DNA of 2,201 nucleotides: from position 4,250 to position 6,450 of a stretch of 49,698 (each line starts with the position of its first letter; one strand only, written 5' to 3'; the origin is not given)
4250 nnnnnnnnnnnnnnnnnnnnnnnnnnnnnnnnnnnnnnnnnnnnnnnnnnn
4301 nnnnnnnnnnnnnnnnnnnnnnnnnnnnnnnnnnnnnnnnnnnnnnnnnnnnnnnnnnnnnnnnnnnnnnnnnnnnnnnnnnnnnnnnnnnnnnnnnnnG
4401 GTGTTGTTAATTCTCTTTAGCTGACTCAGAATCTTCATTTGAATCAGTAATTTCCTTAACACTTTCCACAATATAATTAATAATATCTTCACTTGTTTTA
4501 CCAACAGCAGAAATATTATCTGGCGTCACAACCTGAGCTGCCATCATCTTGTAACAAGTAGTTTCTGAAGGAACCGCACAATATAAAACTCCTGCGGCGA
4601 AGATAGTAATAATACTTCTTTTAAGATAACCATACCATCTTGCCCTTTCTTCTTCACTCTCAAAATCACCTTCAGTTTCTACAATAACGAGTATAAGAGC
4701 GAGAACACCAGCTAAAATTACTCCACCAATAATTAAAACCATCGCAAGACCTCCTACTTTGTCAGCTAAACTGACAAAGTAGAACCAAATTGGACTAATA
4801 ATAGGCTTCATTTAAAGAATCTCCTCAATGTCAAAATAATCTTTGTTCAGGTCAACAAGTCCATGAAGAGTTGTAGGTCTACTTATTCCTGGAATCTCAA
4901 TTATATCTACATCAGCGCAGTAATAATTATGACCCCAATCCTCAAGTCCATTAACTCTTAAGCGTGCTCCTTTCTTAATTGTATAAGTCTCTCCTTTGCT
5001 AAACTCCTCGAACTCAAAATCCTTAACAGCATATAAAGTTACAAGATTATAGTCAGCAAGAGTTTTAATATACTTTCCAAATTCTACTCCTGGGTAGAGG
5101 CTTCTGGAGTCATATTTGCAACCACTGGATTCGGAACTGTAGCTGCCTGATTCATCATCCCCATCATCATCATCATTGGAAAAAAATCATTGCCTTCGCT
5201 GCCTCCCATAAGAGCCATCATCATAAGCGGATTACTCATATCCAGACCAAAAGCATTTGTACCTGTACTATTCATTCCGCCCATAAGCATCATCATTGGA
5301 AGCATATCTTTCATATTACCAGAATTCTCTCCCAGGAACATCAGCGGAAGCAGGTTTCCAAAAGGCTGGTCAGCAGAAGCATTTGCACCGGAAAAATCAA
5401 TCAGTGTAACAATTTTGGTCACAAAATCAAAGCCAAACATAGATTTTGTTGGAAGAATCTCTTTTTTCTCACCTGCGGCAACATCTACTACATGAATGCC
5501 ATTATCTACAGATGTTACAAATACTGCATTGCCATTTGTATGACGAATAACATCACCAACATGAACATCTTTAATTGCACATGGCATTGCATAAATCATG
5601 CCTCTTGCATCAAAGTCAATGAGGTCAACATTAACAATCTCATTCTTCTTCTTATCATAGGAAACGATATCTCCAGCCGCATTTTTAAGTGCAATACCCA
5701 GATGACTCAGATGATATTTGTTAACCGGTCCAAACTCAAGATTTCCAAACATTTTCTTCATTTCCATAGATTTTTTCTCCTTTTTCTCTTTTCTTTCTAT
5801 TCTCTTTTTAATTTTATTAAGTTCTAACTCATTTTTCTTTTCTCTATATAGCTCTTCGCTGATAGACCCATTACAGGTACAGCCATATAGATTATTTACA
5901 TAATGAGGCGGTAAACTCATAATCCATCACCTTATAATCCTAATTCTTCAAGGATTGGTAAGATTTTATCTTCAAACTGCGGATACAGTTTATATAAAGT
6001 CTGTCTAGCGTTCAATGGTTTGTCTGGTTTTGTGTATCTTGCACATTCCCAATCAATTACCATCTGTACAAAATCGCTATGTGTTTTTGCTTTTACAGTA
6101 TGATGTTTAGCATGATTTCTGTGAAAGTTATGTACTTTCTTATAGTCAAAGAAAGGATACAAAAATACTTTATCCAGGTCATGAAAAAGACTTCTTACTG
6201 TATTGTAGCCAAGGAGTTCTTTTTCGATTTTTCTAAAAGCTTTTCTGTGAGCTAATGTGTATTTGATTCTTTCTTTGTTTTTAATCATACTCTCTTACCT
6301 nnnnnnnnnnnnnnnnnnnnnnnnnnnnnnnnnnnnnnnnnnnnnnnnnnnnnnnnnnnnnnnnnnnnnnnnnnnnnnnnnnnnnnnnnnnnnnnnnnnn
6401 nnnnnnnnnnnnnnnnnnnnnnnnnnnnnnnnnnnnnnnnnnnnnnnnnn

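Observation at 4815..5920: Candidate -1 programmed ribosomal frameshift at a U_UUU_UUU site producing a C-terminally extended protein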

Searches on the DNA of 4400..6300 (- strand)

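Call 4: search_dna_similar(query=window:4400-6300:-, collection=phages, mode=distant, max_rows=25)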
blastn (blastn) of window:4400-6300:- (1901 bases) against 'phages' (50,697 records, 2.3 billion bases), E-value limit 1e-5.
No match.

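Call 86: search_rna_families(source=window, start=4600, end=6100, threshold=evalue, max_evalue=1)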
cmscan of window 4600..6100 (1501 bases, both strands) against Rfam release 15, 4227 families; matches with E-value up to 1: 2.
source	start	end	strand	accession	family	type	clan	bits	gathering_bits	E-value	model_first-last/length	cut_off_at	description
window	5316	5479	+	RF02504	Atu_L1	Gene; sRNA;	-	19.7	60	0.07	1-174/174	no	Rhizobiales sRNA Atu_L1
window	5327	5362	-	RF02172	RFPL3-AS1_2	Gene; lncRNA;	-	14.6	40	0.81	37-71/71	no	RFPL3 antisense RNA 1 conserved region 2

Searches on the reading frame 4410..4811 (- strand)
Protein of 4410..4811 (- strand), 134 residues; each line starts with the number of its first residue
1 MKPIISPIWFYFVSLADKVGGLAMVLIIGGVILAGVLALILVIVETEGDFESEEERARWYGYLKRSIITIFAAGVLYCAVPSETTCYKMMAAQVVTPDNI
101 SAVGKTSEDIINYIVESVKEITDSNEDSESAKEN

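Call 5: search_protein_families(library=pfam, proteins=[window:4410-4811:-], max_evalue=1)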
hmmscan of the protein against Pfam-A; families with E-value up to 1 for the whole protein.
seq(134 aa): 1 family
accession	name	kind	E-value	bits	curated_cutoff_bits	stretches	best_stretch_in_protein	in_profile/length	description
PF18895.5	T4SS_pilin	-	0.008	16.7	26.6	1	19-73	12-61/71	Type IV secretion system pilin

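Call 6: search_protein_families(library=phrogs, proteins=[window:4410-4811:-], max_evalue=1)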
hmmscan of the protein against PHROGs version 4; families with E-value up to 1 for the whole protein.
seq(134 aa): 3 families
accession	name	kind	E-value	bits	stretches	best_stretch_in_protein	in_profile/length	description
phrog_3878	-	unknown function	3.2e-12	47.7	1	5-120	2-116/129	-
phrog_12750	-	unknown function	0.1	13.2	1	71-133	140-204/214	-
phrog_9080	-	unknown function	0.24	12.6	1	91-127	34-71/143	-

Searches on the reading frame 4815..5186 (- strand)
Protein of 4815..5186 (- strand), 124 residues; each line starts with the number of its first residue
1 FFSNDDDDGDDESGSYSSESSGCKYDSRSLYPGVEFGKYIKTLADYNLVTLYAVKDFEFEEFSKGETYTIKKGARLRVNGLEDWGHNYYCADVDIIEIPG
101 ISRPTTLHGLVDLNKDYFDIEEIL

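Call 5: search_protein_families(library=pfam, proteins=[window:4815-5186:-], max_evalue=1)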
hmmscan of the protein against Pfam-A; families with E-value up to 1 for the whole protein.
seq(124 aa): 0 families

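Call 6: search_protein_families(library=phrogs, proteins=[window:4815-5186:-], max_evalue=1)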
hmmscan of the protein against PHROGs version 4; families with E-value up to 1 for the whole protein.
seq(124 aa): 1 family
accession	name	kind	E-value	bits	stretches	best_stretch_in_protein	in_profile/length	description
phrog_36264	-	unknown function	0.36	11.7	0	81-95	18-32/34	-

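Call 17: find_homologous_proteins(query=window:4815-5186:-, max_evalue=0.01)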
Query window:4815-5186:- (124 aa): 5 proteins with E <= 0.01 among 11 candidates.
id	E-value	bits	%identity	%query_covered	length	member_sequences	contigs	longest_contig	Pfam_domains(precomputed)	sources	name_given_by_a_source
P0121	5.7e-43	164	93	65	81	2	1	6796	-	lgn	-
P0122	8.4e-41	157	90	65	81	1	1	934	-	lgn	-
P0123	3.6e-39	152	93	60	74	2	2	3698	-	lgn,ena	-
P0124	7.3e-39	151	88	60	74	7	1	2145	-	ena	-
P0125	4.1e-38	148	88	65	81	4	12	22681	-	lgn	-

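Call 61: search_solved_structures(query=A3, max_evalue=10)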
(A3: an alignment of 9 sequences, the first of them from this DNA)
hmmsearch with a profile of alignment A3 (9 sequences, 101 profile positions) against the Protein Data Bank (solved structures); distinct sequences matched with E-value up to 10: 9.
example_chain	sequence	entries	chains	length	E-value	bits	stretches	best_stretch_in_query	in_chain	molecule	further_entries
3vnn_A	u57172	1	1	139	0.12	15.7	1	34-79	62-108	DNA ligase 4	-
1t7v_A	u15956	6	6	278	0.38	14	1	28-76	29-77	Zinc-alpha-2-glycoprotein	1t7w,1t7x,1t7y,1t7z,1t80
3es6_A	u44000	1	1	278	0.46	13.8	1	28-75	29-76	Zinc-alpha-2-glycoprotein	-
1zag_A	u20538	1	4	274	0.46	13.8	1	28-75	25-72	PROTEIN (ZINC-ALPHA-2-GLYCOPROTEIN)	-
6r2u_A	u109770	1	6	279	0.46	13.8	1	28-75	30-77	Zinc-alpha-2-glycoprotein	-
13br_A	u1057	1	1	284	0.48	13.7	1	28-75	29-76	Zinc-alpha-2-glycoprotein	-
2wm1_A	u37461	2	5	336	0.58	13.5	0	35-68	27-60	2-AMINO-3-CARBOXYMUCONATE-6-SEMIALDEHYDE DECARBOXYLASE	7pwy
4ofc_A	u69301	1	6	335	0.65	13.3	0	35-68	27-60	2-amino-3-carboxymuconate-6-semialdehyde decarboxylase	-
4igm_A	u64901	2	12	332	0.77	13.1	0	35-68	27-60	2-amino-3-carboxymuconate-6-semialdehyde decarboxylase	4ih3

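Call 63: find_homologous_proteins(query=A3, max_evalue=0.01)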
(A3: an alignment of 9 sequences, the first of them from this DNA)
Query A3 (9 sequences) (102 aa, profile of the alignment): 34 proteins with E <= 0.01 among 303 candidates.
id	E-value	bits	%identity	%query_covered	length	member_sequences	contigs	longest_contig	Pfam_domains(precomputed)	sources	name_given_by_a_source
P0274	3.1e-29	119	30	88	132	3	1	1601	-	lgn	-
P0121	1.1e-23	101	94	78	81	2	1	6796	-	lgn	-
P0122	5.5e-23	99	90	79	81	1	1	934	-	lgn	-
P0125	7.9e-23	98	89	78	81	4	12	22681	-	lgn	-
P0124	4.2e-22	96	88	73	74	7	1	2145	-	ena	-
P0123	6.7e-22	95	93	73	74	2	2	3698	-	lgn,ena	-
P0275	8.9e-22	95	32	71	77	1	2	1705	-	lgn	-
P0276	1.4e-20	91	28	71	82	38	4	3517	-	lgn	-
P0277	2.6e-20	90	31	71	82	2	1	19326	-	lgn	-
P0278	1.4e-19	88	27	88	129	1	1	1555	-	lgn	-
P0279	2.4e-18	84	31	71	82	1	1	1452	-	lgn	-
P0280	4.3e-18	83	33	65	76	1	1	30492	-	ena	-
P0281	8.2e-17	79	45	16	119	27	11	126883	-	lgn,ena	-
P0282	9.1e-16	76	31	63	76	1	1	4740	-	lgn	-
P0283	2.4e-15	74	70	10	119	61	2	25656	-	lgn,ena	-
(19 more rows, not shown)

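Call 65: find_encoding_contigs(protein=P0274, flank=1500, max_places=3)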
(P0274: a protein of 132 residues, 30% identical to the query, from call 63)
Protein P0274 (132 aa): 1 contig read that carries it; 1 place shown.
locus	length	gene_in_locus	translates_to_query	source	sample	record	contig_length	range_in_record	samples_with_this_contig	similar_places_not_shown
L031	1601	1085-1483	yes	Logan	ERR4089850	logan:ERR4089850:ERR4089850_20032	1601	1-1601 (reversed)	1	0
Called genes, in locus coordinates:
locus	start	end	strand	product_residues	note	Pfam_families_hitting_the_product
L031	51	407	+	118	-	-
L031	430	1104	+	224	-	-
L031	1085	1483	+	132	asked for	-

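Call 66: find_encoding_contigs(protein=P0278, flank=1500, max_places=3)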
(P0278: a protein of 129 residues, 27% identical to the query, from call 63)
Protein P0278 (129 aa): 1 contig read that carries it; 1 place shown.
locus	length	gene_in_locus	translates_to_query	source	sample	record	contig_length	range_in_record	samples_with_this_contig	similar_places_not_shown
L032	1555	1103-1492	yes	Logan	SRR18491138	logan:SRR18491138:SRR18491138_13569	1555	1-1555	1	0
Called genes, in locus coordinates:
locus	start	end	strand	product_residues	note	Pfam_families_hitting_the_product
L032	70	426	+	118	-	-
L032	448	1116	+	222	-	-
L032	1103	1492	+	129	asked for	-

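Call 77: predict_structure(alignment_id=A4)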
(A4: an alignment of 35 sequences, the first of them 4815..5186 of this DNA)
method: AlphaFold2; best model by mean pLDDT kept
length: 124 residues; sequences in the alignment: 35
mean_pLDDT: 70.6   pTM: 0.59
mean pLDDT of the five models: 70.6, 70.3, 68.0, 67.0, 66.6
residues with pLDDT >= 90: 8; 70-90: 73; 50-70: 13; < 50: 30
segments of 3 or more residues with pLDDT < 50: 1-30
pLDDT, mean of each block of 10 residues (from residue 1): 41 35 45 70 80 89 81 88 69 86 75 83 76
secondary structure, 60 per line:
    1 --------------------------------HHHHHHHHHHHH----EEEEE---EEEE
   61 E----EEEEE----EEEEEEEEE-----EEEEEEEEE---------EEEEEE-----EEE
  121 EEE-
elements in order: H33-44 E49-53 E57-61 E66-70 E75-83 E89-97 E107-112 E118-123

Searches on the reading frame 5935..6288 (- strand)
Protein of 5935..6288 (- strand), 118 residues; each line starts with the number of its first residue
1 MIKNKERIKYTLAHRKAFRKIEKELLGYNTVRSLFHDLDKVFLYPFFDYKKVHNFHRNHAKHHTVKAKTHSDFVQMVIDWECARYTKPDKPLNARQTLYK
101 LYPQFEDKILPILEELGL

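Call 5: search_protein_families(library=pfam, proteins=[window:5935-6288:-], max_evalue=1)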
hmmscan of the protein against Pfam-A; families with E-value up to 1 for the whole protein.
seq(118 aa): 1 family
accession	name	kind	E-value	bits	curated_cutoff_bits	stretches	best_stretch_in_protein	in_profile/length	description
PF18907.5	DUF5662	-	0.0049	16.9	27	1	5-62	3-60/156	Family of unknown function (DUF5662)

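Call 6: search_protein_families(library=phrogs, proteins=[window:5935-6288:-], max_evalue=1)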
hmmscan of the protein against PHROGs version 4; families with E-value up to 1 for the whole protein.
seq(118 aa): 2 families
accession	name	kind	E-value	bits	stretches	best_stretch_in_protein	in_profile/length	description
phrog_9653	-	unknown function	0.1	12.8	1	33-84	265-317/373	-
phrog_11162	-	unknown function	0.23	12.3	1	11-41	42-72/191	-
